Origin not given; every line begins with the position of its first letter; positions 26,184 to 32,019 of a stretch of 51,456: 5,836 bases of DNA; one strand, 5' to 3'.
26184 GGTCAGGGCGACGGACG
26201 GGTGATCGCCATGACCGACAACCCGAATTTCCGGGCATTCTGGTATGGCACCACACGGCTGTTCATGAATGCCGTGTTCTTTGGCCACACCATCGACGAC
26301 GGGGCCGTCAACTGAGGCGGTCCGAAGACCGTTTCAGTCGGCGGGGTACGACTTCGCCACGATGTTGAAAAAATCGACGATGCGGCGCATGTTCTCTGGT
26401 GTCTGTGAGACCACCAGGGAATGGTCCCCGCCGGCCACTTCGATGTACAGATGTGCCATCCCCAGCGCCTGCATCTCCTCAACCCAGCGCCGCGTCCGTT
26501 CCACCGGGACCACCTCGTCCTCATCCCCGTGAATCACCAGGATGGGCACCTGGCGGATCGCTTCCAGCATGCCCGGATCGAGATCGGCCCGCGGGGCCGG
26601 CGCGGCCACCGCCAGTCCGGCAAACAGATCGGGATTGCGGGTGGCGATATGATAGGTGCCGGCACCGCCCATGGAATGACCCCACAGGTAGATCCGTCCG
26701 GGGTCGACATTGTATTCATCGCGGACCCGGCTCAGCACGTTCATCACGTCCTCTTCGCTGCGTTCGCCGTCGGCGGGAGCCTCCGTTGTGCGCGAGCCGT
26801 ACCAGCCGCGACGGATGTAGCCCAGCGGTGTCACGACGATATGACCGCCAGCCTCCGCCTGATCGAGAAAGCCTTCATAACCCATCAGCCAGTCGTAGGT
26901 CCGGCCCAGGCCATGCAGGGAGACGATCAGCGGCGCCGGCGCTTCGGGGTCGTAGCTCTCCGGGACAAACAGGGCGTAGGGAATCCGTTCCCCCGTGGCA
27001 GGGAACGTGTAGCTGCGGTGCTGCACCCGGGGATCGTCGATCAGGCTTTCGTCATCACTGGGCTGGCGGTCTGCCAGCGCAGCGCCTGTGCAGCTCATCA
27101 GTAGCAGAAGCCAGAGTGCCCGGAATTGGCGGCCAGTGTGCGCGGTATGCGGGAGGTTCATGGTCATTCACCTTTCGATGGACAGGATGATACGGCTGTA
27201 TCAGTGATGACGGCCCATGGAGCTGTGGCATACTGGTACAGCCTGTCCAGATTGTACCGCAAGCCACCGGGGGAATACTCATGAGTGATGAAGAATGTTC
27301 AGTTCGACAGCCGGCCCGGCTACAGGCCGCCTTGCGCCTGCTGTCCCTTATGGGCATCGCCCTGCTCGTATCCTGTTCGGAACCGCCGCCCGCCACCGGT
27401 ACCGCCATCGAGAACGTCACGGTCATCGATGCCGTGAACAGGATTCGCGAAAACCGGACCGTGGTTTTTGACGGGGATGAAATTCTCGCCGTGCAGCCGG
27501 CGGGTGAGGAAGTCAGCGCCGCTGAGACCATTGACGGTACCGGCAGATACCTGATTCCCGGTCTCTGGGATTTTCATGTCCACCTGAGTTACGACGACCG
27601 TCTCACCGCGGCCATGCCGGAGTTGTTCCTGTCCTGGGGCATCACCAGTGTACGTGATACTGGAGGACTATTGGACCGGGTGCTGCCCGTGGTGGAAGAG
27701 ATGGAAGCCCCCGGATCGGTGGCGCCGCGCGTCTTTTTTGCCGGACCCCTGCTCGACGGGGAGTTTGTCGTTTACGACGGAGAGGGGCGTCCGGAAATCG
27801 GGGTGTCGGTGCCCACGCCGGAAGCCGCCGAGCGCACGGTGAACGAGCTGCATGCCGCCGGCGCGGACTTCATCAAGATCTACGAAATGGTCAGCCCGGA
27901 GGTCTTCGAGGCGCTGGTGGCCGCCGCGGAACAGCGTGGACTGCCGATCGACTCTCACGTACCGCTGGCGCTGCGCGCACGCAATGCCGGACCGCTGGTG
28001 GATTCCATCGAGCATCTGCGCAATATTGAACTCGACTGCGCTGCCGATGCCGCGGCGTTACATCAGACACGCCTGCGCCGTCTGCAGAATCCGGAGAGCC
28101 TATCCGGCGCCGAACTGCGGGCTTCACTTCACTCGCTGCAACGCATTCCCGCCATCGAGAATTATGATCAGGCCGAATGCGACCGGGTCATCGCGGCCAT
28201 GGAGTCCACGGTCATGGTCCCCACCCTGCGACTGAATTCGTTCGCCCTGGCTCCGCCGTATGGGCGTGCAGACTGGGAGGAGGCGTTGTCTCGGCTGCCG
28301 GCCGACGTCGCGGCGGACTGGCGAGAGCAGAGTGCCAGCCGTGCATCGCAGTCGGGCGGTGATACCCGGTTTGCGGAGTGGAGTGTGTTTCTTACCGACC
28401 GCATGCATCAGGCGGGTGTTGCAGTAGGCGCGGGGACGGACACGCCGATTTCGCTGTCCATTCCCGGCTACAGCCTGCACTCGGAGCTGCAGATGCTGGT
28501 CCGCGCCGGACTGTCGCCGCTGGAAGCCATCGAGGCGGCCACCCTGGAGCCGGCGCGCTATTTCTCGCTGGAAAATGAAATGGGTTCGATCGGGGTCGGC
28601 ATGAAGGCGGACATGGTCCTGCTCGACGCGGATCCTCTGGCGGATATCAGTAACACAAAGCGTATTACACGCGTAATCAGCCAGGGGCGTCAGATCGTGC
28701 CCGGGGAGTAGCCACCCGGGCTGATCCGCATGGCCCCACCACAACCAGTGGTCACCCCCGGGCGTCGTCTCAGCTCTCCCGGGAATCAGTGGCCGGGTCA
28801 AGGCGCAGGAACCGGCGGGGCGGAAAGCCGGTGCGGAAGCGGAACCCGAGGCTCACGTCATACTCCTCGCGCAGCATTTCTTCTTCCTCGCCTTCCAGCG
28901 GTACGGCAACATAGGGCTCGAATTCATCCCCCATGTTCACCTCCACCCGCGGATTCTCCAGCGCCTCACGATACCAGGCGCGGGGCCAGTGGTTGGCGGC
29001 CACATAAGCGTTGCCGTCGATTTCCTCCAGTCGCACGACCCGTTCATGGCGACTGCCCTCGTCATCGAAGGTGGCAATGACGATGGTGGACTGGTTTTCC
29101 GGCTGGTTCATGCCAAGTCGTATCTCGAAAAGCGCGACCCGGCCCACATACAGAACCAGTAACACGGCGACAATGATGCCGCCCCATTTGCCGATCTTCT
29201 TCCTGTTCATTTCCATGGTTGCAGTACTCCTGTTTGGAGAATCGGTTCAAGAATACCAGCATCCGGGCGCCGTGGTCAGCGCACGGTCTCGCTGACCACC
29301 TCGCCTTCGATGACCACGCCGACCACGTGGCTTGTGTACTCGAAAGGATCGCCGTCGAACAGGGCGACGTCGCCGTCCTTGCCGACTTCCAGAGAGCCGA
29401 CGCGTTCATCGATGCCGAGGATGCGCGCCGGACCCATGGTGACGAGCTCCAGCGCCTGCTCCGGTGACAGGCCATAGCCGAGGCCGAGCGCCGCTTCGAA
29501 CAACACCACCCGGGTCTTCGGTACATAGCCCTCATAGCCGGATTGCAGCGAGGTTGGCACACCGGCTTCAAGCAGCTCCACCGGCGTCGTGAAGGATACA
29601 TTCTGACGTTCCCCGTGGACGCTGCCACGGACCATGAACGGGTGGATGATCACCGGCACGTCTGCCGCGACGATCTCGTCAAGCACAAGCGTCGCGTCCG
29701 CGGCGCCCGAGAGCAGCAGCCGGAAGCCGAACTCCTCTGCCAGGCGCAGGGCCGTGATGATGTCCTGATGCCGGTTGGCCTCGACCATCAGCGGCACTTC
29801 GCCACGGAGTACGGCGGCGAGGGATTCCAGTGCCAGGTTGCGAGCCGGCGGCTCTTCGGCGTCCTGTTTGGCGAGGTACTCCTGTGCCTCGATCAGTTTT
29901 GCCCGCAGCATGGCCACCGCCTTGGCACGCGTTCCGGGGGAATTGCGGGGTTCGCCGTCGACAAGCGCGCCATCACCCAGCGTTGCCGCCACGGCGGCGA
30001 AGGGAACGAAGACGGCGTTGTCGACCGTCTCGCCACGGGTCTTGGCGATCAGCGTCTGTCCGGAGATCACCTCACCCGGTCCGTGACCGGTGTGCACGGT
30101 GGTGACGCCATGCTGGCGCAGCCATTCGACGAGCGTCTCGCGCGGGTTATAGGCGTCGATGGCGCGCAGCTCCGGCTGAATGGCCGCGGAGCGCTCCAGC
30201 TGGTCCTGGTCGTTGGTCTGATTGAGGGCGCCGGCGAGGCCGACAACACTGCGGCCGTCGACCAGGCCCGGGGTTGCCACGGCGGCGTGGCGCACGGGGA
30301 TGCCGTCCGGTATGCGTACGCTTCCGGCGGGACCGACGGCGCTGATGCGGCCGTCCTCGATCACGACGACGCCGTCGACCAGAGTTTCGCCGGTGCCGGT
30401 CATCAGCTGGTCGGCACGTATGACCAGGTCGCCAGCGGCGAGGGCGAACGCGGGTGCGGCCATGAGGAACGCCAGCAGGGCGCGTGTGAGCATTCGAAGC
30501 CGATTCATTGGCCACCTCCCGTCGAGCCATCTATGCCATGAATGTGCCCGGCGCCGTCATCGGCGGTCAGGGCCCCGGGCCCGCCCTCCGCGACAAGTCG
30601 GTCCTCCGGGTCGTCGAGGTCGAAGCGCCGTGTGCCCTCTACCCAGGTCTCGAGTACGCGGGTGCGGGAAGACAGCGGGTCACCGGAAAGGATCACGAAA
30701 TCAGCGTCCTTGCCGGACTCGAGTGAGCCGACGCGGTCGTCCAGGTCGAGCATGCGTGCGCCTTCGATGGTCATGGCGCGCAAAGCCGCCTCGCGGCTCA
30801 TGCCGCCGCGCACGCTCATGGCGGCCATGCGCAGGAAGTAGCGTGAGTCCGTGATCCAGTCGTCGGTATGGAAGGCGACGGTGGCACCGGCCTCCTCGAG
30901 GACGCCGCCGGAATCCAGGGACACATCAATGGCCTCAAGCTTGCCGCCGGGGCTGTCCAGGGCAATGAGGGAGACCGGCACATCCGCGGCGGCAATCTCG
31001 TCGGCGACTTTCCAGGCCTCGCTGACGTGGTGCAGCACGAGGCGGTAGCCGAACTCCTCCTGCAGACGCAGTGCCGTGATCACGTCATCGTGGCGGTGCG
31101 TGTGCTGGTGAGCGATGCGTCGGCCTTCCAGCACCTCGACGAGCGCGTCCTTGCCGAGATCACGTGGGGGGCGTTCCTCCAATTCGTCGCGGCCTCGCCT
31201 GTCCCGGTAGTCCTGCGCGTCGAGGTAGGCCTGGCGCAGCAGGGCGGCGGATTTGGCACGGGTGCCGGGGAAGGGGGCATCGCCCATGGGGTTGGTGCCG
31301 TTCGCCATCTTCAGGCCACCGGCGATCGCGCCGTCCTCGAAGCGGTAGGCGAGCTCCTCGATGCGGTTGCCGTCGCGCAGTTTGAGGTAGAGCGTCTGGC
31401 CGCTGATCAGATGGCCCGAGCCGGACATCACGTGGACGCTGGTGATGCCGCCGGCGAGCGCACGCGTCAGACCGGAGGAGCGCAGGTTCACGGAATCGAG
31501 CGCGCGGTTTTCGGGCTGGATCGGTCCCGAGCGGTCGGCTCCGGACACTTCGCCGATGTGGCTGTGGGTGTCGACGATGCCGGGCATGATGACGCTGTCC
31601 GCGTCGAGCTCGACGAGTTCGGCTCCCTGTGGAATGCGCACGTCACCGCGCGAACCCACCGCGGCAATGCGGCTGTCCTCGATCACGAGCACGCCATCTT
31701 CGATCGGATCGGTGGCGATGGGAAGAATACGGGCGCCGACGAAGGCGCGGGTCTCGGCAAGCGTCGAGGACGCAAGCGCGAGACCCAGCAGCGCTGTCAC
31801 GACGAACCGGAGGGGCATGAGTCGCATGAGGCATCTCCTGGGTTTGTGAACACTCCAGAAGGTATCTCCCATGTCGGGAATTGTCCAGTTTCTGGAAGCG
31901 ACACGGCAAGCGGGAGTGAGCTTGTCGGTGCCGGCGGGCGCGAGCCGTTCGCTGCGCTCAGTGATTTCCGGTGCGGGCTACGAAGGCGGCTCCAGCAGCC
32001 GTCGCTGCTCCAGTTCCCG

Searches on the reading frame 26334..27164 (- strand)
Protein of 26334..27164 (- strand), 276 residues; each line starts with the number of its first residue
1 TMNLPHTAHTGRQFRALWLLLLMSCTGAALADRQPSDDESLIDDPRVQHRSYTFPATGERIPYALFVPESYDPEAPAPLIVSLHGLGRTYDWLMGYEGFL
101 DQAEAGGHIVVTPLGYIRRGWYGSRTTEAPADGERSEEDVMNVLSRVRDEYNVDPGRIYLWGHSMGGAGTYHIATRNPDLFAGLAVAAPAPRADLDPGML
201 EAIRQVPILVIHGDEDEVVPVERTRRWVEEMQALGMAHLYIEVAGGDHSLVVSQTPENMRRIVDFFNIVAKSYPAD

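Call 71: search_protein_families(library=pfam, proteins=[window:26334-27164:-], max_evalue=0.0001)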
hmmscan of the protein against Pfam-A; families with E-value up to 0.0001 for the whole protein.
window:26334-27164:- (276 aa): 10 families
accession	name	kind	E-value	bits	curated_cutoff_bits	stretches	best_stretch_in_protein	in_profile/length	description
PF00326.27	Peptidase_S9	-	6.7e-17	62.1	22.6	2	133-189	41-97/213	Prolyl oligopeptidase family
PF12146.15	Hydrolase_4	-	2.2e-13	50.5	27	1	134-194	56-114/239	Serine aminopeptidase, S33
PF00756.26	Esterase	-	3.8e-11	43.7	22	1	56-190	3-149/251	Putative esterase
PF12697.13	Abhydrolase_6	-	1.9e-08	35.6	26.3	1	80-199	1-104/217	Alpha/beta hydrolase family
PF12740.14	PETase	-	4.4e-08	33.3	28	1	151-255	120-218/263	PET hydrolase-like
PF02230.22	Abhydrolase_2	-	2.5e-07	31.2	23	1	150-268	99-215/217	Phospholipase/Carboxylesterase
PF00561.26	Abhydrolase_1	-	6e-07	29.8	25.8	0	138-191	53-105/245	alpha/beta hydrolase fold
PF01738.24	DLH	-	9.2e-07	29.1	21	1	138-255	79-193/217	Dienelactone hydrolase family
PF20434.5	BD-FAE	-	4.7e-06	26.7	26.8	0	205-226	189-210/215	BD-FAE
PF12695.13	Abhydrolase_5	-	1.1e-05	25.8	27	1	156-249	57-141/164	Alpha/beta hydrolase family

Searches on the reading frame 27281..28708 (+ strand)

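Call 71: search_protein_families(library=pfam, proteins=[window:27281-28708:+], max_evalue=0.0001)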
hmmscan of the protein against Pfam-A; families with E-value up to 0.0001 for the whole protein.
window:27281-28708:+ (476 aa): 2 families
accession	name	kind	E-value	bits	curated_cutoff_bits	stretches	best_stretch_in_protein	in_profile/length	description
PF01979.26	Amidohydro_1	-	1.2e-21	77.8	25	1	374-471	237-344/345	Amidohydrolase family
PF07969.17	Amidohydro_3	-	2.4e-17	64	29.7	1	358-472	356-471/472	Amidohydrolase family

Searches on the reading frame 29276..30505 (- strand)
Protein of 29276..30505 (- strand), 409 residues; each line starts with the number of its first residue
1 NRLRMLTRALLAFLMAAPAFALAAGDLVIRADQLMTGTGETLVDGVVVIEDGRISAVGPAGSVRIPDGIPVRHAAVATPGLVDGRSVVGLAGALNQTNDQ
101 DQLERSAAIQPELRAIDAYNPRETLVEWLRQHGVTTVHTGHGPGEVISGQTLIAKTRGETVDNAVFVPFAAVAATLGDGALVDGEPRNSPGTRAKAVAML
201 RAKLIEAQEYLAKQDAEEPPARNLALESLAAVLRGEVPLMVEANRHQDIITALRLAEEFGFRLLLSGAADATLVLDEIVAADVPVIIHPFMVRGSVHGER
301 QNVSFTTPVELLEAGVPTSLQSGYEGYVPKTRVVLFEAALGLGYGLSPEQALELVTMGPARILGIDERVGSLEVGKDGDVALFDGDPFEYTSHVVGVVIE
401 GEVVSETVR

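Call 71: search_protein_families(library=pfam, proteins=[window:29276-30505:-], max_evalue=0.0001)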
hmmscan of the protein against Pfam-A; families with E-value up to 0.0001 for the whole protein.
window:29276-30505:- (409 aa): 2 families
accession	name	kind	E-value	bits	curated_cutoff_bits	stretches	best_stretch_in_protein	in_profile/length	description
PF01979.26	Amidohydro_1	-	5.1e-12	46.1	25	1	343-404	278-345/345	Amidohydrolase family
PF07969.17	Amidohydro_3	-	6.6e-12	46.1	29.7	1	312-404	363-471/472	Amidohydrolase family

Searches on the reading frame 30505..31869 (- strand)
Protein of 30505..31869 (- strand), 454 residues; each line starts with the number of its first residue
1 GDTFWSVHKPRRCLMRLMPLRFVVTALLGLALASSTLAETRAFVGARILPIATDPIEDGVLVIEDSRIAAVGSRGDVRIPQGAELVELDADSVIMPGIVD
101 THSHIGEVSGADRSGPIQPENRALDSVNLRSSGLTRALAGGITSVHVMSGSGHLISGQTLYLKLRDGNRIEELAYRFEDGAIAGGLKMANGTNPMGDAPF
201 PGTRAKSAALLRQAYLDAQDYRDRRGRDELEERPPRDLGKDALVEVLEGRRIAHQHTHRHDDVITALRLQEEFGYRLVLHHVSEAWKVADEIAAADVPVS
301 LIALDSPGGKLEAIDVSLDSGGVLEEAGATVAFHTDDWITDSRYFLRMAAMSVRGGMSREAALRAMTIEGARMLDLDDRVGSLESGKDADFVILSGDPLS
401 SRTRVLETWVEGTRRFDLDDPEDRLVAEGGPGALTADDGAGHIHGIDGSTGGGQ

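Call 71: search_protein_families(library=pfam, proteins=[window:30505-31869:-], max_evalue=0.0001)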
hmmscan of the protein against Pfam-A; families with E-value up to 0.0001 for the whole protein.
window:30505-31869:- (454 aa): 2 families
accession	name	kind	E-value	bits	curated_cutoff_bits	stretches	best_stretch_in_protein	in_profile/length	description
PF01979.26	Amidohydro_1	-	1.7e-18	67.4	25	1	323-416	238-333/345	Amidohydrolase family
PF07969.17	Amidohydro_3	-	2.4e-15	57.4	29.7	1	319-413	357-469/472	Amidohydrolase family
